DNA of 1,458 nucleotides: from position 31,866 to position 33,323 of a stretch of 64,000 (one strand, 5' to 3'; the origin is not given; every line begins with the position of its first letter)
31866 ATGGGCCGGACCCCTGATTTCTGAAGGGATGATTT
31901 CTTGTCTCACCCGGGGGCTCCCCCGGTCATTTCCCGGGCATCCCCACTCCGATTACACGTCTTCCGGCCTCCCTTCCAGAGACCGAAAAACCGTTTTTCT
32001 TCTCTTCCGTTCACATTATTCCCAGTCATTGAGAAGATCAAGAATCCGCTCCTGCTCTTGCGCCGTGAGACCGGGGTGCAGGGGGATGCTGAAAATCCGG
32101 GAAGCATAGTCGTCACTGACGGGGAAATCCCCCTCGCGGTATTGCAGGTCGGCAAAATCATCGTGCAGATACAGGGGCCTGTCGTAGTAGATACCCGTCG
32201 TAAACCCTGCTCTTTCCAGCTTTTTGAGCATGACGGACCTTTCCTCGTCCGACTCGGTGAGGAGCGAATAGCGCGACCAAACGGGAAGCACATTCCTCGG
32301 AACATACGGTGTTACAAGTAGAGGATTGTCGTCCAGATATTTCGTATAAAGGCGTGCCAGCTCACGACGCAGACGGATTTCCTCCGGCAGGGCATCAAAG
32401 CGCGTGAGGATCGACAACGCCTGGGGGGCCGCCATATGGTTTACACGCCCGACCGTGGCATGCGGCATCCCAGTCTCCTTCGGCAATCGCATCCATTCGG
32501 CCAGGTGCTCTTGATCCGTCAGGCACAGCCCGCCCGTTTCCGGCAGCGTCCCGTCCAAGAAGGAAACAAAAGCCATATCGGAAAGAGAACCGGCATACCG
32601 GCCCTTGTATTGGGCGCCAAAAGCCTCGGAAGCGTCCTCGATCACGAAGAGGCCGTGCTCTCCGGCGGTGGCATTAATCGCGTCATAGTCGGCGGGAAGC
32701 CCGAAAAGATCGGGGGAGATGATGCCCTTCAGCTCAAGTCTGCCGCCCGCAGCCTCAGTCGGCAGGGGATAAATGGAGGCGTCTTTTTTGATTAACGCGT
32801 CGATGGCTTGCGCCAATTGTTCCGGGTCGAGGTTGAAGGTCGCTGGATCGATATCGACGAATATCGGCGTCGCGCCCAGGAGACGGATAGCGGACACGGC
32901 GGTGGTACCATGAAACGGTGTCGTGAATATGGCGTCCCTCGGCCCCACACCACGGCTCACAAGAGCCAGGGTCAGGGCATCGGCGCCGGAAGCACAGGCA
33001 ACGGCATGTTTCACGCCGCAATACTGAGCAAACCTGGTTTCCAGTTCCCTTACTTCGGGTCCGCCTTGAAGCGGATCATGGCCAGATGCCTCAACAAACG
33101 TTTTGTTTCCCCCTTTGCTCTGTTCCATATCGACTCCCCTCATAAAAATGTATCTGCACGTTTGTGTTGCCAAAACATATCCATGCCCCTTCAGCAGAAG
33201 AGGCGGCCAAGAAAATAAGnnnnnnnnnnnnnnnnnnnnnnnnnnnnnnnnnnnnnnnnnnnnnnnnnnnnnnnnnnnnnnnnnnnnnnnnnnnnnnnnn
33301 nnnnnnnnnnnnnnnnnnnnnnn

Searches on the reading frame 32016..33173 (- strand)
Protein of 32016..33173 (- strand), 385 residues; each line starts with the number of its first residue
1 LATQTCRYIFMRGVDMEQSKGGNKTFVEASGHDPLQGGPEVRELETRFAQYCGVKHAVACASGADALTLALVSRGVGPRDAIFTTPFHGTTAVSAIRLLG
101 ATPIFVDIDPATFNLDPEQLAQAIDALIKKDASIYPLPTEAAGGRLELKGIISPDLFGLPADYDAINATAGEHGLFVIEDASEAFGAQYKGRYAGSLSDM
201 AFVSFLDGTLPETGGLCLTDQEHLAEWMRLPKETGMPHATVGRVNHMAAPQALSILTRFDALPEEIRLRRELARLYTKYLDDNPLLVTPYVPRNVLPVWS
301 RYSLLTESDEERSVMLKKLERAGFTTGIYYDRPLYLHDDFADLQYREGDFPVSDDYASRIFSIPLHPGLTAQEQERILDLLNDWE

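Call 60: search_protein_families(library=pfam, proteins=[window:32016-33173:-], max_evalue=0.00001)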
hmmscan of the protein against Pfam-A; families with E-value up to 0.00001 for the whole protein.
window:32016-33173:- (385 aa): 1 family
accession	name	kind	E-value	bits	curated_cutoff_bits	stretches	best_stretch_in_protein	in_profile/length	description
PF01041.23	DegT_DnrJ_EryC1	-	5.4e-71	240.1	19.8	1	25-380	10-358/360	DegT/DnrJ/EryC1/StrS aminotransferase family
